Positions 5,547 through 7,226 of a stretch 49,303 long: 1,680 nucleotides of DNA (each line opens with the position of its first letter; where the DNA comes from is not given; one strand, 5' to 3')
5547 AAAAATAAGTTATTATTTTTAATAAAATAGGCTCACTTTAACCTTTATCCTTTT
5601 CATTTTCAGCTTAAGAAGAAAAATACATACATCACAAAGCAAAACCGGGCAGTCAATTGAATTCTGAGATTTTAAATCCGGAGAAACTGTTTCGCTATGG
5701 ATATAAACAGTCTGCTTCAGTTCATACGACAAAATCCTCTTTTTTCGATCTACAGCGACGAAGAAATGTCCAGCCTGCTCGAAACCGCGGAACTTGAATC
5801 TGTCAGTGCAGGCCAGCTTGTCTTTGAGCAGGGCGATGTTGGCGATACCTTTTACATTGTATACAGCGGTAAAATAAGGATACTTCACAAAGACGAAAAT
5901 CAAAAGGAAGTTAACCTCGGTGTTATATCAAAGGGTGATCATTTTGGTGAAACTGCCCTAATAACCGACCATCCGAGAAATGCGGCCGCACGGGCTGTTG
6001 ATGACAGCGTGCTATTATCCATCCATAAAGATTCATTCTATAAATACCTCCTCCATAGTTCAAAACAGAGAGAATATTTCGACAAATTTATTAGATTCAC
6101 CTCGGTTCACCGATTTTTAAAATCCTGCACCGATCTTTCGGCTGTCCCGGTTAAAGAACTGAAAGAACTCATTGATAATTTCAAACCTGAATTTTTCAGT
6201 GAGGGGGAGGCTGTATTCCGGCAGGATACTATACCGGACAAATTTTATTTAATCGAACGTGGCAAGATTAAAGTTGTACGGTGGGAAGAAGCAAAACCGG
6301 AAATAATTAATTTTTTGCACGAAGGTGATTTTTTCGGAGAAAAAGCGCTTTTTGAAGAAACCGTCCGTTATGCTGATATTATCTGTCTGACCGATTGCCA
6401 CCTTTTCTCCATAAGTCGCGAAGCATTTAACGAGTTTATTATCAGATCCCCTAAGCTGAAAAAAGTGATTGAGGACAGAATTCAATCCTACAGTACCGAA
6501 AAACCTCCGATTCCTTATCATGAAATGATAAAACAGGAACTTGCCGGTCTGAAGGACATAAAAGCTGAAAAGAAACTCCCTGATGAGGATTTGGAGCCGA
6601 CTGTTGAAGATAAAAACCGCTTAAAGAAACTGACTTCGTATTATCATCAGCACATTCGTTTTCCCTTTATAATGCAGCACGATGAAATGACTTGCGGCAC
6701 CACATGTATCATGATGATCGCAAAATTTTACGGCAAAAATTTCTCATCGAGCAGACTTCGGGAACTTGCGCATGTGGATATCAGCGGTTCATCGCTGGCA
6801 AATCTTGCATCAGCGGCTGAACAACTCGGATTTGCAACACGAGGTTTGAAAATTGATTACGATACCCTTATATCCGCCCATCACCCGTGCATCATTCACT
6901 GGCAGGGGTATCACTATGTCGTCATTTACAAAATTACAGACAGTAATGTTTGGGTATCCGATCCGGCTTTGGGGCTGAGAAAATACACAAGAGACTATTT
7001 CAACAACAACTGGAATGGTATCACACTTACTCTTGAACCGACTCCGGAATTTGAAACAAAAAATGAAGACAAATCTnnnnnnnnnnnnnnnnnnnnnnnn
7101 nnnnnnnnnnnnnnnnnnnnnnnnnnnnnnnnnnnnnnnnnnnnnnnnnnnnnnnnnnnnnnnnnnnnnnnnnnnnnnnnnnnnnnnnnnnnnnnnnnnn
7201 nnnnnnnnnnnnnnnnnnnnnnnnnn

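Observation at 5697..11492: Cyclic-nucleotide-domain PCAT exporter + HlyD + cytoplasmic parvulin/SurA-N pair, with no visible cargo gene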

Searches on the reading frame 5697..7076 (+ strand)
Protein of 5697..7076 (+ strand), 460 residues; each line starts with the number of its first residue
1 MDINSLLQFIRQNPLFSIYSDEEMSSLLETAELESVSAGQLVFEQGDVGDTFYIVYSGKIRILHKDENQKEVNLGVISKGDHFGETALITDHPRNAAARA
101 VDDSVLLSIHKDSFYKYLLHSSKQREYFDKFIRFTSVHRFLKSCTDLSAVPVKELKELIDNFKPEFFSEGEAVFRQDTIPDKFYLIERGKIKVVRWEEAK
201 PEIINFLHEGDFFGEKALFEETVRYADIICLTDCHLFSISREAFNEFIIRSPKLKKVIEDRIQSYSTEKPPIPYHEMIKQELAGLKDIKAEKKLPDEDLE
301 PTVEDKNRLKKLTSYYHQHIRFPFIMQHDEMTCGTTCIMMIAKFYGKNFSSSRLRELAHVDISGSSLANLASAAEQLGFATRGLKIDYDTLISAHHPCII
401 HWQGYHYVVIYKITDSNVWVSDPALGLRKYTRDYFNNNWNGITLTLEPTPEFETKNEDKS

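Call 10: find_homologous_proteins(query=window:5697-7076:+, max_evalue=0.00001)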
Query window:5697-7076:+ (460 aa): 229 proteins with E <= 0.00001 among 8000 candidates; the best 120 are listed.
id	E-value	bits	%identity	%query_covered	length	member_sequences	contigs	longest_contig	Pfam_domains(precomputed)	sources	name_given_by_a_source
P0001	9.6e-206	702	66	100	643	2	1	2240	PF03412.22,PF00027.36,PF00664.29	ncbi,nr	ncbi:MAG: cyclic nucleotide-binding domain-containing protein, partial [Deltaproteobacteria bacteriu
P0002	1.8e-195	668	61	100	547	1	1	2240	PF03412.22,PF00027.36,PF00664.29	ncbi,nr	ncbi:MAG: cyclic nucleotide-binding domain-containing protein, partial [Deltaproteobacteria bacteriu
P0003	2.7e-187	641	61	100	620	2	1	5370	PF03412.22,PF00027.36,PF00664.29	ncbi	ncbi:MAG: cyclic nucleotide-binding domain-containing protein, partial [Thermodesulfobacteriota bact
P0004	2.6e-170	585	56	100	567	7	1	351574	PF13529.14,PF03412.22,PF00027.36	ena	-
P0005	9.3e-168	577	59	90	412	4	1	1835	PF03412.22,PF00027.36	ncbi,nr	ncbi:MAG: cyclic nucleotide-binding domain-containing protein, partial [Desulfobacteraceae bacterium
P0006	4.5e-164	565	54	100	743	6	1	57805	PF03412.22,PF00027.36,PF00664.29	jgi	jgi:ATP-binding cassette subfamily B protein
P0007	8.9e-162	557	55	99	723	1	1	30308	PF03412.22,PF00027.36,PF00664.29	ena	-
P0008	1.5e-146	507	56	85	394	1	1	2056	PF03412.22,PF00027.36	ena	-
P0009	2.7e-128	447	62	70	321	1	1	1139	PF00027.36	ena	-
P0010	9.4e-117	409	62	65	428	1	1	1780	PF00327.26,PF00027.36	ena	-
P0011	6.3e-110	386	59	62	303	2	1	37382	PF00027.36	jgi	-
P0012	2.9e-108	381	59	62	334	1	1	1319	PF00027.36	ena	-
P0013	4.9e-104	367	63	57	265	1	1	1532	PF00027.36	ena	-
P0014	2.1e-103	365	63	58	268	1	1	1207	PF00027.36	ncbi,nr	ncbi:MAG: cyclic nucleotide-binding domain-containing protein, partial [Deltaproteobacteria bacteriu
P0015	2.6e-94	335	52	63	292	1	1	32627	PF00027.36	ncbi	-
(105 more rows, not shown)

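Call 12: find_encoding_contigs(protein=P0004, flank=10000, max_places=3)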
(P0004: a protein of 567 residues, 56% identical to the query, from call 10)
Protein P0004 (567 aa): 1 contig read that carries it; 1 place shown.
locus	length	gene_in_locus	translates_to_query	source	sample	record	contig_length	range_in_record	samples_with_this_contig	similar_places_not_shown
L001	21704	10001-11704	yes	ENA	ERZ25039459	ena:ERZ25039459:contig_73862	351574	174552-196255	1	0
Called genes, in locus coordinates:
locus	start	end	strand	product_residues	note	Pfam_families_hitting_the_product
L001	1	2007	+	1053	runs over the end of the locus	PF13424:TPR_12, PF24885:TPR_NPHP3, PF24885:TPR_NPHP3, PF13424:TPR_12, PF13374:TPR_10, PF13424:TPR_12, PF13374:TPR_10, PF13424:TPR_12, +34 more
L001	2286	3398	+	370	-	PF07719:TPR_2 (faint)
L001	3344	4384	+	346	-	PF03783:CsgG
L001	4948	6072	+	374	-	PF03349:Toluene_X (weak)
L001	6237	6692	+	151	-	-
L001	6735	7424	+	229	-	PF14326:DUF4384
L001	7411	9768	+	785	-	PF05226:CHASE2, PF00211:Guanylate_cyc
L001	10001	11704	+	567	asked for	PF00027:cNMP_binding, PF03412:Peptidase_C39, PF13529:Peptidase_C39_2 (weak)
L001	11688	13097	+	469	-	PF00664:ABC_membrane, PF00005:ABC_tran, PF02463:SMC_N (faint)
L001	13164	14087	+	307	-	PF25919:BSH_CusB (faint), PF00364:Biotin_lipoyl (faint), PF25973:BSH_CzcB (weak), PF25984:BSH_YknX (weak), PF26002:Beta-barrel_AprE (weak)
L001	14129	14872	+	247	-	PF13145:Rotamase_2 (weak), PF13616:Rotamase_3, PF00639:Rotamase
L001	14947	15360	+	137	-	-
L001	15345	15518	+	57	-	-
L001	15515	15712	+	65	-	PF02604:PhdYeFM_antitox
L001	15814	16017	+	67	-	-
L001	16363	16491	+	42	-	-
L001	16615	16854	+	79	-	-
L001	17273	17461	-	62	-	-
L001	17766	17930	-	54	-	-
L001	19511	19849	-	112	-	-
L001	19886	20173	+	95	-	-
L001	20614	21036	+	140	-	-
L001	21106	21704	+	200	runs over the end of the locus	-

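Call 13: find_encoding_contigs(protein=P0006, flank=10000, max_places=3)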
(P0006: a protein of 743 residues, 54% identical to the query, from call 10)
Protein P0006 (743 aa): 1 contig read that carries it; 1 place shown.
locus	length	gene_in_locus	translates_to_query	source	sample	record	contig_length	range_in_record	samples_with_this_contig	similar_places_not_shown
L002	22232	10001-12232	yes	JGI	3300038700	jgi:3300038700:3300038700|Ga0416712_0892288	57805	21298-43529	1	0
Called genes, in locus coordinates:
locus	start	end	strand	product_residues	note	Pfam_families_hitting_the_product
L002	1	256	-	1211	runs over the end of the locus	PF02811:PHP, PF07733:DNA_pol3_alpha, PF17657:DNA_pol3_finger, PF14579:HHH_6, PF01336:tRNA_anti-codon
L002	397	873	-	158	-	-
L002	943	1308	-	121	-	PF00903:Glyoxalase (faint)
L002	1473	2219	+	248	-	PF23023:Anti-Pycsar_Apyc1, PF00753:Lactamase_B (weak), PF12706:Lactamase_B_2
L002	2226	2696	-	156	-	-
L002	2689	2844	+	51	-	-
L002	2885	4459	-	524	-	PF01425:Amidase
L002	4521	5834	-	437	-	PF01409:tRNA-synt_2d, PF03147:FDX-ACB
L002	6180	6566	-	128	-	-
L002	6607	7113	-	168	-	PF01047:MarR (weak), PF12802:MarR_2, PF13463:HTH_27 (weak)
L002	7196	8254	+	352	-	PF01063:Aminotran_4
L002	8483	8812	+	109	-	-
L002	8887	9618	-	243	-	-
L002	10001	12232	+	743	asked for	PF00027:cNMP_binding, PF03412:Peptidase_C39, PF00664:ABC_membrane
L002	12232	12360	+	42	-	-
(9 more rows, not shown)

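Call 14: find_encoding_contigs(protein=P0007, flank=10000, max_places=3)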
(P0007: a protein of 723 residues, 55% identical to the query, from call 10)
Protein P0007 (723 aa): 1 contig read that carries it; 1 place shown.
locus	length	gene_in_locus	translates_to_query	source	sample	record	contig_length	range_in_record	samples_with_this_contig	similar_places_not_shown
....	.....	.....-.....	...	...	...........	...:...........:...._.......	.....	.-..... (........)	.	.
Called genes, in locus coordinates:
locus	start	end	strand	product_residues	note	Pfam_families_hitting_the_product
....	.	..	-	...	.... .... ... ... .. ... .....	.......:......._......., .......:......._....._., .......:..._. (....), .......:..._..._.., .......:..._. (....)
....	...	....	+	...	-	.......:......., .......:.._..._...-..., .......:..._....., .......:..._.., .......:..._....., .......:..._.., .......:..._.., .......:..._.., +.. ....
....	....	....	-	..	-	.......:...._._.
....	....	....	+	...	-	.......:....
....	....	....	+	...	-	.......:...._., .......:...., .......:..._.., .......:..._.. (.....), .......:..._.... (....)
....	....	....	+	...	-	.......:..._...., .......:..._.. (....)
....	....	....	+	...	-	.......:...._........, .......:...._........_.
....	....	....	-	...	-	-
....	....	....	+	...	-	-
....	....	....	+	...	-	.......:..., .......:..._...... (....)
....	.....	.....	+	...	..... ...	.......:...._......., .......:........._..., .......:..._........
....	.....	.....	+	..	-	?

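Call 15: find_encoding_contigs(protein=P0011, flank=10000, max_places=3)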
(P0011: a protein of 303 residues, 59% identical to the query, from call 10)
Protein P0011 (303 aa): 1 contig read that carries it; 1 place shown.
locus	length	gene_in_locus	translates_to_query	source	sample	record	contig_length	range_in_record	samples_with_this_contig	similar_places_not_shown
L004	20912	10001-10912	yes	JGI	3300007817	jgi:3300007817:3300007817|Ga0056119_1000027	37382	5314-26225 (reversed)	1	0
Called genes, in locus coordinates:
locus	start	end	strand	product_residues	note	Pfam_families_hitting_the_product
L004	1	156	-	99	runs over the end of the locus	PF03480:DctP (weak)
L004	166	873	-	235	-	PF03480:DctP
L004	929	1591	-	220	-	PF00392:GntR, PF07729:FCD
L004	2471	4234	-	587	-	PF02839:CBM_5_12 (faint), PF01391:Collagen, PF06841:Phage_T4_gp19 (faint)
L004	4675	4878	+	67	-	PF02604:PhdYeFM_antitox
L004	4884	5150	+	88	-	-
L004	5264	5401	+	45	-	-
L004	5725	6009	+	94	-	-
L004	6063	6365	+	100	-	-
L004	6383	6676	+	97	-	-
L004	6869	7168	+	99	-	-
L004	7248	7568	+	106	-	-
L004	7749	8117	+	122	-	-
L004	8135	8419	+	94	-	-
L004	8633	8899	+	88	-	-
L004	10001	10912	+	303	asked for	PF00027:cNMP_binding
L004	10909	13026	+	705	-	PF03412:Peptidase_C39, PF00664:ABC_membrane, PF00005:ABC_tran, PF02463:SMC_N (weak)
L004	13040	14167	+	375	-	-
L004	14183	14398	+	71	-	-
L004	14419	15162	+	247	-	PF13624:SurA_N_3 (weak), PF13145:Rotamase_2, PF13616:Rotamase_3, PF00639:Rotamase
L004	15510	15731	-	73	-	-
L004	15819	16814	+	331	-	PF01208:URO-D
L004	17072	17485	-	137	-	-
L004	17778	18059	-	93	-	-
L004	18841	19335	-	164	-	-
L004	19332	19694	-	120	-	PF07883:Cupin_2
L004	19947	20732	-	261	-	PF00501:AMP-binding, PF13193:AMP-binding_C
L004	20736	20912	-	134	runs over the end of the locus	PF00501:AMP-binding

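Call 16: find_encoding_contigs(protein=P0015, flank=10000, max_places=3)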
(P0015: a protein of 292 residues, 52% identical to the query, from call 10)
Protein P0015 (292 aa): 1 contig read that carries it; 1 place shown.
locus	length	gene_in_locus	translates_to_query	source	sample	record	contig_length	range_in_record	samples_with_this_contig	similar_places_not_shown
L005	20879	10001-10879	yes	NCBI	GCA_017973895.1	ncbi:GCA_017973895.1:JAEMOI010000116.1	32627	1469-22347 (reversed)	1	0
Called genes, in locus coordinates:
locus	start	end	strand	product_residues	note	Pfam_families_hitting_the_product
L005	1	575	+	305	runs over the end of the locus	PF11614:FixG_C (faint)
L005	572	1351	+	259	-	PF11614:FixG_C (faint)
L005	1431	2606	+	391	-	PF13506:Glyco_transf_21, PF13641:Glyco_tranf_2_3, PF00535:Glycos_transf_2, PF10111:Glyco_tranf_2_2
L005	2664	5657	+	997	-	PF03415:Peptidase_C11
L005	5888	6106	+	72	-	-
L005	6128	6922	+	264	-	PF01791:DeoC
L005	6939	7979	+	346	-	PF08240:ADH_N, PF16912:Glu_dehyd_C (weak), PF00107:ADH_zinc_N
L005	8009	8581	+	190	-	PF02525:Flavodoxin_2, PF03358:FMN_red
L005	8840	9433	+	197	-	-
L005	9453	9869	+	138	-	-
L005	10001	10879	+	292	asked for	PF00027:cNMP_binding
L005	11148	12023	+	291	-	PF02353:CMAS, PF13489:Methyltransf_23, PF08241:Methyltransf_11, PF08242:Methyltransf_12, PF13649:Methyltransf_25, PF13847:Methyltransf_31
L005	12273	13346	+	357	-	PF06071:YchF-GTPase_C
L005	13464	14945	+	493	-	PF00982:Glyco_transf_20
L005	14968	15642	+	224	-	PF19027:DUF5752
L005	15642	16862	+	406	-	PF21269:TreT_GT1, PF00534:Glycos_transf_1, PF13692:Glyco_trans_1_4, PF20706:GT4-conflict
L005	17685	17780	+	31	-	-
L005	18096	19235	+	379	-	PF00478:IMPDH (faint), PF03060:NMO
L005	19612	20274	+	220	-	PF01726:LexA_DNA_bind, PF00717:Peptidase_S24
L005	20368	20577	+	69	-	-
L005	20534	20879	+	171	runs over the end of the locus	-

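Call 41: search_protein_families(library=ncbifam, proteins=[L004:10001-10912:+, L005:10001-10879:+], max_evalue=0.001)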
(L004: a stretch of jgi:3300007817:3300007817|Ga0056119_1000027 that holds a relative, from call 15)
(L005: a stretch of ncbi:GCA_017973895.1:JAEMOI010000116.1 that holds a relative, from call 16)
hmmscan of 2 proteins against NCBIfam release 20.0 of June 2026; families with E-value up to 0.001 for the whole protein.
L004:10001-10912:+ (303 aa): 10 families
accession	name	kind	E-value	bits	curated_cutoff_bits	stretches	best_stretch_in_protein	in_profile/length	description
NF041163.2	encap_f2b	equivalog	1.5e-20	73.8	400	2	126-235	86-197/450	family 2B encapsulin nanocompartment shell protein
NF008732.0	PRK11753.1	equivalog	8.6e-20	71.1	266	2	127-238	15-128/214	cAMP-activated global transcriptional regulator CRP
NF058543.1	ActPatMycb56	equivalog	1.9e-19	69.7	460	2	127-240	11-127/317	acetyltransferase Pat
TIGR03896.1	cyc_nuc_ocin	subfamily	1.5e-13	50.8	161.05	2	4-105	161-262/317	bacteriocin-type transport-associated protein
NF052518.1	TransRegLdrP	equivalog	4.4e-09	36.6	300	1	140-207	4-71/195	transcriptional regulator LdrP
NF010499.0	PRK13918.1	equivalog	6.1e-08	32.4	274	1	140-208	17-84/205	CRP/FNR family transcriptional regulator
NF007707.0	PRK10402.1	subfamily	6.2e-07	29.2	180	1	130-215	26-112/226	transcriptional regulator YeiL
TIGR03697.1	NtcA_cyano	equivalog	1.1e-05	25.2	244.95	0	145-235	3-96/193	global nitrogen regulator NtcA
NF008365.0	PRK11161.1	subfamily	1.5e-05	24.4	228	0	140-231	52-143/250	fumarate/nitrate reduction transcriptional regulator Fnr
NF050806.1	TransRegFixKCaul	equivalog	0.00012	21.4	300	0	138-220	26-106/215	transcriptional regulator FixK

L005:10001-10879:+ (292 aa): 11 families
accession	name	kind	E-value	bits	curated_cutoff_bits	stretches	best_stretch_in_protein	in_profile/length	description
NF008732.0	PRK11753.1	equivalog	1.1e-25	90.4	266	2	21-124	13-117/214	cAMP-activated global transcriptional regulator CRP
NF058543.1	ActPatMycb56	equivalog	4.5e-25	88.2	460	2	148-268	5-128/317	acetyltransferase Pat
NF041163.2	encap_f2b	equivalog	2e-23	83.2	400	2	144-260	76-195/450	family 2B encapsulin nanocompartment shell protein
TIGR03896.1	cyc_nuc_ocin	subfamily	8.2e-17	61.5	161.05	2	16-128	146-258/317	bacteriocin-type transport-associated protein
NF052518.1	TransRegLdrP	equivalog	4.6e-12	46.4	300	2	167-228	4-66/195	transcriptional regulator LdrP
NF010499.0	PRK13918.1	equivalog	3.6e-08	33.2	274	1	166-236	16-85/205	CRP/FNR family transcriptional regulator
TIGR03697.1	NtcA_cyano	equivalog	7.2e-08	32.4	244.95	1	171-268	2-102/193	global nitrogen regulator NtcA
NF008365.0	PRK11161.1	subfamily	2.8e-07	30.1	228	0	166-259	51-144/250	fumarate/nitrate reduction transcriptional regulator Fnr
NF007707.0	PRK10402.1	subfamily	4e-07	29.9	180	0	161-239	30-109/226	transcriptional regulator YeiL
NF006901.0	PRK09392.1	equivalog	1.3e-06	27.9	211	1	1-116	1-114/236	transcriptional activator FtrB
NF050806.1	TransRegFixKCaul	equivalog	0.00045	19.5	300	0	27-85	19-77/215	transcriptional regulator FixK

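Call 72: predict_structure(alignment_id=A5)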
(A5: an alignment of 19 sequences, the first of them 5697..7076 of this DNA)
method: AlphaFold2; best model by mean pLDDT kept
length: 460 residues; sequences in the alignment: 19
mean_pLDDT: 74.7   pTM: 0.53
mean pLDDT of the five models: 74.7, 74.6, 72.9, 72.8, 70.4
residues with pLDDT >= 90: 62; 70-90: 275; 50-70: 70; < 50: 53
segments of 3 or more residues with pLDDT < 50: 272-274, 287-331
pLDDT, mean of each block of 10 residues (from residue 1): 82 78 87 94 90 88 79 73 77 83 92 84 70 68 69 79 90 91 85 82 74 87 88 87 87 79 61 48 49 31 41 31 32 75 82 71 61 83 75 80 71 88 75 81 80 73
secondary structure, 60 per line:
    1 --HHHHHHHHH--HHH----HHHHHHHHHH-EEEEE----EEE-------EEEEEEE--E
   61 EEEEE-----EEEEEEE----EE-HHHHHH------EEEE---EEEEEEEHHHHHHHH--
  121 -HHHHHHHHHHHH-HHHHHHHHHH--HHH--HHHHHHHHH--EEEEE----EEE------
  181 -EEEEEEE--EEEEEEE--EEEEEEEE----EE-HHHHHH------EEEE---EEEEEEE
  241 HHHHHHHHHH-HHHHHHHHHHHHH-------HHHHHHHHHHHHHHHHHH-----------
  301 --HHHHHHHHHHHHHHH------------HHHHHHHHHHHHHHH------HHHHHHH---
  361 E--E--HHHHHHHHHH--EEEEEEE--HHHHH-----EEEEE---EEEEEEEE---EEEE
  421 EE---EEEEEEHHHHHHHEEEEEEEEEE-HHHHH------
elements in order: H3-11 H21-30 E32-36 E41-43 E51-57 E60-65 E71-77 H85-90 E97-100 E104-110 H111-118 H122-133 H135-144 H152-160 E163-167 E172-174 E182-188 E191-197 E200-207 H215-220 E227-230 E234-240 H241-250 H252-264 H272-289 H303-317 H330-344 H351-357 H367-376 E379-385 H388-392 E398-402 E406-413 E417-422 E426-431 H432-438 E439-448 H450-454
